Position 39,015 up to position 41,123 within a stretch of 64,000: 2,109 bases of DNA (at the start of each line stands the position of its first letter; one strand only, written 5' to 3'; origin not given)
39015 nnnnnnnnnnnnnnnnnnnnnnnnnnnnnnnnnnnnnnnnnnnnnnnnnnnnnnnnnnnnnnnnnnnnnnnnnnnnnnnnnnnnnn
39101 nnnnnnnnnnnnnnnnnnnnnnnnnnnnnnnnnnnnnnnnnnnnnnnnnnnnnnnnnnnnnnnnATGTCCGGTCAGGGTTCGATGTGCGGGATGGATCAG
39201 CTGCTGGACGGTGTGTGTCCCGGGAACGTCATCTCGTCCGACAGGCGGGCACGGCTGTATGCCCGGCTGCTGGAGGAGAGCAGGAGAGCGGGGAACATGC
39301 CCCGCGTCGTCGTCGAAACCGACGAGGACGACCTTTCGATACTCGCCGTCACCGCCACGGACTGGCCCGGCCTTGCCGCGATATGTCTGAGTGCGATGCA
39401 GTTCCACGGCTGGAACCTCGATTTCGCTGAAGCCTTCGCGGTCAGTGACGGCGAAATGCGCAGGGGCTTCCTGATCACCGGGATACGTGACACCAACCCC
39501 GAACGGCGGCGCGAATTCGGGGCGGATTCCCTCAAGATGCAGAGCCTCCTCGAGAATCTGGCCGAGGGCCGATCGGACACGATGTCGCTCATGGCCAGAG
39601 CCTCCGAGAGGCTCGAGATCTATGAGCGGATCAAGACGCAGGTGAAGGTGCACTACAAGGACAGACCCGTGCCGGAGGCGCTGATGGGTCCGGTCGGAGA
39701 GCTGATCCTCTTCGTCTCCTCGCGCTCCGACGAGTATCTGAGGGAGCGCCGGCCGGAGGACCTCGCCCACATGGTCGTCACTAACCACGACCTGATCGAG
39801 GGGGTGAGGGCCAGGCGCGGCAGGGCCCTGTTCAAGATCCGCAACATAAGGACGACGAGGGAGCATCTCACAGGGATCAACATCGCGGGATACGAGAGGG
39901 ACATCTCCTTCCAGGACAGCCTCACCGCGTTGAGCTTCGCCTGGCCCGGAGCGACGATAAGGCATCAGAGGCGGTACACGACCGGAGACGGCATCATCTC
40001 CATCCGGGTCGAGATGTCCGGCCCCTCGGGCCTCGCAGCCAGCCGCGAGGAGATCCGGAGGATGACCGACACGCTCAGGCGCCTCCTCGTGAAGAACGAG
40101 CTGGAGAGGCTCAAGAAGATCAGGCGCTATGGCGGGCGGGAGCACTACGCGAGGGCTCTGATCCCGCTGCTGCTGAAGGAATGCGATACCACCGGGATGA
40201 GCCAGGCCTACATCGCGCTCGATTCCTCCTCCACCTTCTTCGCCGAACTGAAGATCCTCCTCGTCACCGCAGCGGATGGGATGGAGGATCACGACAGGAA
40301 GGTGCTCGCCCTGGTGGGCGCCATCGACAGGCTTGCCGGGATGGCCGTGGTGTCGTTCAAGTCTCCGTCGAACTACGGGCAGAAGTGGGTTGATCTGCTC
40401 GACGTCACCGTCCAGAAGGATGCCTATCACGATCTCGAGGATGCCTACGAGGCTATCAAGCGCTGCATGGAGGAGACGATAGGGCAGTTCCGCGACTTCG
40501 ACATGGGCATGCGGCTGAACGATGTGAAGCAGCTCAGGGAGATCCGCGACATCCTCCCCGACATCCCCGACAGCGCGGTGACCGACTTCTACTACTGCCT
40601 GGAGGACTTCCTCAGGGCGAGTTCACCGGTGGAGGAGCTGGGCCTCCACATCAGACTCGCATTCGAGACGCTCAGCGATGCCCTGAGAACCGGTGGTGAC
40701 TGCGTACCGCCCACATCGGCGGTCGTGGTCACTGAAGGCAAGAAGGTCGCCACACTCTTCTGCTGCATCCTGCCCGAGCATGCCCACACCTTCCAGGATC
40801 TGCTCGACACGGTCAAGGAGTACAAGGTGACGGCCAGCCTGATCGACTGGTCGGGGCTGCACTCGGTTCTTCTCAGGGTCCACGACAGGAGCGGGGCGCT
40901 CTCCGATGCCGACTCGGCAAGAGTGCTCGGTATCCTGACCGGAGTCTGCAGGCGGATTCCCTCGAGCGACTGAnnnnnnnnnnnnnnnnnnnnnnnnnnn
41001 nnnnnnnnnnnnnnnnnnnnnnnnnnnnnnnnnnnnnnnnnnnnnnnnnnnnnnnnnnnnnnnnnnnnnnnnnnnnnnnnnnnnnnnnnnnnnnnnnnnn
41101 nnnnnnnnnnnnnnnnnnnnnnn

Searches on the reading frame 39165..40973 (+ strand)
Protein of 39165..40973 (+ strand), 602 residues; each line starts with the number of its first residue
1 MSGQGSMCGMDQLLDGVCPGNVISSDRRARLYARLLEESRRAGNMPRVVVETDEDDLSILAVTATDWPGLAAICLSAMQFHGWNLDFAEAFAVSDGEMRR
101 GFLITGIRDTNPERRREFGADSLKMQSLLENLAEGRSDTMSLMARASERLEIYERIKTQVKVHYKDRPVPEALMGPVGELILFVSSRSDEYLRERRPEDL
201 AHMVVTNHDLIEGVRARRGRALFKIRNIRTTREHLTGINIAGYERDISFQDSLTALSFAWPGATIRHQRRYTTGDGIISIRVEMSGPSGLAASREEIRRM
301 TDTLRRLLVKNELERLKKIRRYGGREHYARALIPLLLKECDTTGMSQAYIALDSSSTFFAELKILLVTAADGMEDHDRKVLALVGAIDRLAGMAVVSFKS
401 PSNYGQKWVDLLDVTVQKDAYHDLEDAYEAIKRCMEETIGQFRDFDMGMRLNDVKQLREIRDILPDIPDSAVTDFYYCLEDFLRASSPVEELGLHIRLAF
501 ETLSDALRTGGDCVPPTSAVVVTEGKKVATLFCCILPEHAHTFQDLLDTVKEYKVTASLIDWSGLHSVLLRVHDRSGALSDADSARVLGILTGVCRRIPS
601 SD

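Call 16: search_protein_families(library=pfam, proteins=[window:39165-40973:+], max_evalue=0.01)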
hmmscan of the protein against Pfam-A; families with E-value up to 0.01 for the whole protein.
window:39165-40973:+ (602 aa): 0 families

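Call 17: find_homologous_proteins(query=window:39165-40973:+)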
Query window:39165-40973:+ (602 aa): 100 proteins with E <= 0.001 among 8000 candidates.
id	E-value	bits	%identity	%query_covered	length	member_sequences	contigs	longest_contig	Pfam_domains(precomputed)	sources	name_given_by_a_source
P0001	0.0e+0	1350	100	100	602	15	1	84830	-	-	-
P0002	0.0e+0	1087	79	100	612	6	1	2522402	-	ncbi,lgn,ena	-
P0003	0.0e+0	1072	77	100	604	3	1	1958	-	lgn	-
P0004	0.0e+0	1034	76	100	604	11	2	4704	-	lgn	-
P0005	1.6e-271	920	68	99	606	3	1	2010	-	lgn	-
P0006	7.2e-270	914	68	98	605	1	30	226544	-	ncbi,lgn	-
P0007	4.4e-267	905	67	98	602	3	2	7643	-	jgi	jgi:hypothetical protein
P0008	1.5e-265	900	67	98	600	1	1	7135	-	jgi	jgi:hypothetical protein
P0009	1.5e-263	893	65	97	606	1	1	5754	-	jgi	jgi:hypothetical protein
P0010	2.1e-261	886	65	99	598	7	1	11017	-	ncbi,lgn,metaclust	metaclust:\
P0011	5.5e-260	882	65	98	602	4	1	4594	-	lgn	-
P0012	4.5e-254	862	63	99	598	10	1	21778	-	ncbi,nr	ncbi:hypothetical protein GX411_10960 [Candidatus Fermentibacteria bacterium]|nr:hypothetical protei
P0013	9.6e-254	861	64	97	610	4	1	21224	-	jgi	-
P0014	5.6e-211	720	57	96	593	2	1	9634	-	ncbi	-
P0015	5.8e-211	720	56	96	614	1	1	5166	-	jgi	jgi:hypothetical protein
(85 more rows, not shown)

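Call 18: find_encoding_contigs(protein=P0002, flank=6000, max_places=3)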
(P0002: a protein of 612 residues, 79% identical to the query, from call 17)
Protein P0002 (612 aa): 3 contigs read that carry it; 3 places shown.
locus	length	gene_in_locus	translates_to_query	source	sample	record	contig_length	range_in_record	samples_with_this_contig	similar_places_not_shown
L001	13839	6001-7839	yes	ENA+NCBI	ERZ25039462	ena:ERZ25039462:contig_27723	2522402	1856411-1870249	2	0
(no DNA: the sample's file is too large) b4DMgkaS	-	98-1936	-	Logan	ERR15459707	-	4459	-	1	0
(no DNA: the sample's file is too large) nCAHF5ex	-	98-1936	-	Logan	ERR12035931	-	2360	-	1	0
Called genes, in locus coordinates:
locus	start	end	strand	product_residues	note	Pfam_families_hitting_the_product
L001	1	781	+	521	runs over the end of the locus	PF00072:Response_reg, PF08665:PglZ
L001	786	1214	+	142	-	PF02367:TsaE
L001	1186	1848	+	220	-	PF00814:TsaD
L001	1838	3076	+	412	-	PF00583:Acetyltransf_1, PF13673:Acetyltransf_10 (weak), PF13508:Acetyltransf_7, PF01048:PNP_UDP_1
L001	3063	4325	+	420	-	PF02875:Mur_ligase_C (faint)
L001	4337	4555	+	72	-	-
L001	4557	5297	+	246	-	PF03781:FGE-sulfatase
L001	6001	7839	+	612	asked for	-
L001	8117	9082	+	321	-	PF01171:ATP_bind_3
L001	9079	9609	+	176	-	PF00156:Pribosyltran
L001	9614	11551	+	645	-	PF06480:FtsH_ext, PF06068:TIP49 (faint), PF00004:AAA, PF07728:AAA_5 (weak), PF17862:AAA_lid_3, PF01434:Peptidase_M41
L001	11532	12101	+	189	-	PF01227:GTP_cyclohydroI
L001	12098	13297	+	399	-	PF00809:Pterin_bind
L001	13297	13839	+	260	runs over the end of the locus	PF02457:DAC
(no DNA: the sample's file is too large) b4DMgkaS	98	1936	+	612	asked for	-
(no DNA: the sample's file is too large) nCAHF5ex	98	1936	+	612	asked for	-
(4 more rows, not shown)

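Call 19: find_encoding_contigs(protein=P0006, flank=6000, max_places=3)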
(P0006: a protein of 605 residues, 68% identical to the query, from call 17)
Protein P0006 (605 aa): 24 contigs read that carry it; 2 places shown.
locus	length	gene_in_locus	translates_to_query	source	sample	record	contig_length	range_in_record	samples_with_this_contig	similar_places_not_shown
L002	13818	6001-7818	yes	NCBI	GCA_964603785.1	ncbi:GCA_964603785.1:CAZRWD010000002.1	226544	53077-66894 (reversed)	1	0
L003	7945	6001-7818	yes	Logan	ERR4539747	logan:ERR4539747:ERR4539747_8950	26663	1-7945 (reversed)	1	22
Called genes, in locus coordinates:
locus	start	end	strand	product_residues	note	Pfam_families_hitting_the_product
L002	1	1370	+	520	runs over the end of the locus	PF00072:Response_reg, PF08665:PglZ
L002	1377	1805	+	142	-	PF02367:TsaE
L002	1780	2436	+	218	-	PF00814:TsaD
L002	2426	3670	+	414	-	PF00583:Acetyltransf_1, PF13673:Acetyltransf_10, PF13508:Acetyltransf_7, PF01048:PNP_UDP_1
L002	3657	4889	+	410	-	PF02875:Mur_ligase_C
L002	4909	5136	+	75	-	-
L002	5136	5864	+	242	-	PF03781:FGE-sulfatase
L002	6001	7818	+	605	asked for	-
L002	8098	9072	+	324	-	PF01171:ATP_bind_3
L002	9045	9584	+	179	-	PF00156:Pribosyltran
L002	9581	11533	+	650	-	PF06480:FtsH_ext, PF06068:TIP49 (faint), PF00004:AAA, PF07728:AAA_5 (weak), PF17862:AAA_lid_3, PF01434:Peptidase_M41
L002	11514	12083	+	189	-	PF01227:GTP_cyclohydroI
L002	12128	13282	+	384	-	PF00809:Pterin_bind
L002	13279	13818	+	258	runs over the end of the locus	PF02457:DAC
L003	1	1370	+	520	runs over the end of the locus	PF00072:Response_reg, PF08665:PglZ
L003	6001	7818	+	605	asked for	-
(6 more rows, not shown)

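Call 37: search_protein_families(library=ncbifam, proteins=[window:39165-40973:+], max_evalue=0.01)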
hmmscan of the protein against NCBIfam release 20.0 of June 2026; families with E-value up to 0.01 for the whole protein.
window:39165-40973:+ (602 aa): 1 family
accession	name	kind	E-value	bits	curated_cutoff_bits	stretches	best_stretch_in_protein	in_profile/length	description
NF003467.0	PRK05092.1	equivalog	0.0023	15.7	959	1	31-162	714-842/940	[protein-PII] uridylyltransferase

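Call 51: find_encoding_contigs(protein=P0004, flank=3000, max_places=4)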
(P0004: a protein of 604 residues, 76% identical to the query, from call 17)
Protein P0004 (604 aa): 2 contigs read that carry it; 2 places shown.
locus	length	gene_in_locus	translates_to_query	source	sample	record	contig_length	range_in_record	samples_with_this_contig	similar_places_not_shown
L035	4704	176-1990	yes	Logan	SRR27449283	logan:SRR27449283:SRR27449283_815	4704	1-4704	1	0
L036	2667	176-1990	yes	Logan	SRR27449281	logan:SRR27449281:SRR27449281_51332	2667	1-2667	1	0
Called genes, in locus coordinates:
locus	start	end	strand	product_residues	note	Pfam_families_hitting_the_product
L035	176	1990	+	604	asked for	-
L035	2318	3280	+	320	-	PF01171:ATP_bind_3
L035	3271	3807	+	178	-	PF00156:Pribosyltran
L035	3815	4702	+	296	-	?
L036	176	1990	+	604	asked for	-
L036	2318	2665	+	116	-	?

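Call 52: find_encoding_contigs(protein=P0001, flank=3000, max_places=6)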
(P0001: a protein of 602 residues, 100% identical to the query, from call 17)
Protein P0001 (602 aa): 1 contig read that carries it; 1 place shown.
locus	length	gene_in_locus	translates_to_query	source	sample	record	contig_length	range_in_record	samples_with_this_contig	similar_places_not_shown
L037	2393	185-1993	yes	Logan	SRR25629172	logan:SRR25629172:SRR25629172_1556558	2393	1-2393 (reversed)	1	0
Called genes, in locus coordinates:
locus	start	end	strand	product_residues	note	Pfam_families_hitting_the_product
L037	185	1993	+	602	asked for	-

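Call 75: search_solved_structures(query=A2, max_evalue=1)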
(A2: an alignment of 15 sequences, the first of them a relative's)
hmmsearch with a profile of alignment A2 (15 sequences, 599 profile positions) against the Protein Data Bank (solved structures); distinct sequences matched with E-value up to 1: 0.

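Call 76: search_protein_families(library=pfam, alignment_id=A2, max_evalue=1)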
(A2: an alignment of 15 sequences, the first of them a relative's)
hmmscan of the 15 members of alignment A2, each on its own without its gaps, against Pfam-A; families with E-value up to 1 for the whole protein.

A. member 1, P0001 (602 aa): 1 family
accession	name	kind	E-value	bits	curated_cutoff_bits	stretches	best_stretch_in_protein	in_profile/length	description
PF06506.16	PrpR_N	-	0.057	13.5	29.1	1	391-438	72-119/167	Propionate catabolism activator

B. families by the number of members that match (of 15 scanned): 13 families
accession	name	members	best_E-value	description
PF06506.16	PrpR_N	1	0.057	Propionate catabolism activator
PF08756.15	YfkB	1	0.062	YfkB-like domain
PF04447.17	dATP-dGTP_PPHyd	1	0.07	dATP/dGTP pyrophosphohydrolase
PF01383.26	CpcD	1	0.077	CpcD/allophycocyanin linker domain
PF08203.16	RNA_polI_A14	1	0.077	Yeast RNA polymerase I subunit RPA14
PF03033.26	Glyco_transf_28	1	0.11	Glycosyltransferase family 28 N-terminal domain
PF00607.25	Gag_p24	1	0.17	gag protein p24 N-terminal domain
PF08625.16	Utp13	1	0.18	Utp13 specific WD40 associated domain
PF07200.18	Mod_r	1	0.19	Modifier of rudimentary (Mod(r)) protein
PF21793.2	DUF6877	1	0.22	Family of unknown function (DUF6877)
PF05384.16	DegS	1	0.22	Sensor protein DegS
PF11171.13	DUF2958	1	0.27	Protein of unknown function (DUF2958)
PF12069.13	DUF3549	1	0.3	Protein of unknown function (DUF3549)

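Call 93: predict_structure(alignment_id=A2)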
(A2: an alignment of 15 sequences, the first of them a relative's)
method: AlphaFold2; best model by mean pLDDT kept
length: 602 residues; sequences in the alignment: 15
mean_pLDDT: 79.7   pTM: 0.54
mean pLDDT of the five models: 79.7, 79.2, 77.7, 77.3, 76.8
residues with pLDDT >= 90: 131; 70-90: 366; 50-70: 66; < 50: 39
segments of 3 or more residues with pLDDT < 50: 1-20, 137-145, 323-326, 599-602
pLDDT, mean of each block of 10 residues (from residue 1): 35 41 80 89 87 81 77 75 81 77 88 89 85 57 55 89 85 76 77 87 91 77 88 87 81 88 86 76 89 93 84 58 51 76 82 73 87 87 91 80 78 86 76 90 75 83 88 83 78 93 86 83 88 77 78 83 83 87 92 72 32
secondary structure, 60 per line:
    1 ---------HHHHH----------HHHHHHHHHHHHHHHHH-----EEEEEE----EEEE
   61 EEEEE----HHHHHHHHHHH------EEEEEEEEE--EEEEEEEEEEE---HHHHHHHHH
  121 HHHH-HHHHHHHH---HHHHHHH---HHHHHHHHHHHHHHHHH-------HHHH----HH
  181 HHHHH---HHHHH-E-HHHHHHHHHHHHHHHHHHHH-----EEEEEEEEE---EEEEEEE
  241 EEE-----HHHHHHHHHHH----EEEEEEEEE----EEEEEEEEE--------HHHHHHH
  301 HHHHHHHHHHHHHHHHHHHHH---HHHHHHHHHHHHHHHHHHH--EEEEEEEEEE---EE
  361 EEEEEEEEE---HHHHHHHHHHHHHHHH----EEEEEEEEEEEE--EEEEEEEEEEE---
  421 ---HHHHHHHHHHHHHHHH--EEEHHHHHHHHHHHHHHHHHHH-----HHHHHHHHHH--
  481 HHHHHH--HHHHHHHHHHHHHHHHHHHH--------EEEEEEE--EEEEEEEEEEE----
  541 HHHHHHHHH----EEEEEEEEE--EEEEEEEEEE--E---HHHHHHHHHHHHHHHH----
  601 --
elements in order: H10-14 H25-41 E47-52 E57-65 H70-80 E87-95 E98-108 H112-124 H126-133 H137-143 H147-163 H171-174 H179-185 H189-193 H197-216 E222-230 E234-243 H249-259 E264-272 E277-285 H294-321 H325-343 E346-355 E359-369 H373-388 E393-404 E407-417 H424-439 E442-444 H445-463 H469-478 H481-486 H489-508 E517-523 E526-536 H541-549 E554-562 E565-574 H581-596

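Call 95: fold_search(model_id=the predicted structure, library=pdb)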
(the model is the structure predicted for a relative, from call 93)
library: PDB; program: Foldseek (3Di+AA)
matches with E <= 10: 1645; with E <= 0.001: 3
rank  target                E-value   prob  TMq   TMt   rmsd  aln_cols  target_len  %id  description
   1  7jsr_A                7.5e-10  1.00  0.17  0.07  26.2       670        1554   11  Crystal structure of the large glutamate dehydrogenase composed of 180 kDa subunits from Mycobacterium smegmatis (released 2021-06-09)
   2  7jsr_B                9.7e-10  1.00  0.17  0.08  26.2       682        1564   11  Crystal structure of the large glutamate dehydrogenase composed of 180 kDa subunits from Mycobacterium smegmatis (released 2021-06-09)
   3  9xy5_A                1.3e-04  0.80  0.10  0.16  22.2       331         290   14  One of a series of engineered variants of I-OnuI meganuclease targeting altered DNA target sequence (released 2025-09-10)
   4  2nyi_A                1.4e-03  0.99  0.10  0.29  14.2       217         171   13  Crystal Structure of an Unknown Protein from Galdieria sulphuraria (released 2006-12-12)
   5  2nyi_B                2.7e-03  0.97  0.10  0.29  13.9       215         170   15  Crystal Structure of an Unknown Protein from Galdieria sulphuraria (released 2006-12-12)
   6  9o0g_B                4.2e-03  0.21  0.09  0.09  24.7       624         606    8  CryoEM structure of M. mazei topoisomerase VI(A-E342Q)-minicircle DNA complex in cleavage state (released 2026-02-25)
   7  4fay_A                4.6e-03  0.93  0.11  0.25  14.3       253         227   10  Crystal structure of a trimeric bacterial microcompartment shell protein PduB with glycerol metabolites (released 2012-11-21)
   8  7q3d_B                4.9e-03  0.28  0.10  0.13  23.9       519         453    7  Structure of the human CPLANE complex (released 2022-04-06)
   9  9hux_A                5.1e-03  0.87  0.13  0.09  15.3       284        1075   12  CryoEM map of the large glutamate dehydrogenase composed of 180 kDa subunits from Mycobacterium smegmatis obtained in  (released 2026-01-14)
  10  9o8p_B                5.4e-03  0.18  0.09  0.09  25.1       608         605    9  CryoEM structure of M. mazei topoisomerase VI-minicircle DNA complex (released 2026-02-25)
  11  7v4y_B                6.3e-03  0.66  0.13  0.17  20.6       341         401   12  TTHA1264/TTHA1265 complex (released 2022-06-29)
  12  5llw_A                6.3e-03  0.25  0.09  0.08  25.2       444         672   11  Bacteriophytochrome activated diguanylyl cyclase from Idiomarina species A28L (released 2017-03-15)
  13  2ab5_B                6.6e-03  0.57  0.09  0.18  17.0       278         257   10  bI3 LAGLIDADG Maturase (released 2005-08-30)
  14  5mgh                  8.5e-03  0.33  0.12  0.17  26.3       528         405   11  Crystal structure of pathogenic mutants of human mitochodnrial PheRS (released 2017-05-03)
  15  6b7y_A                8.9e-03  0.16  0.12  0.09  27.3       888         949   10  Cryo-EM structure of human insulin degrading enzyme (released 2017-11-08)
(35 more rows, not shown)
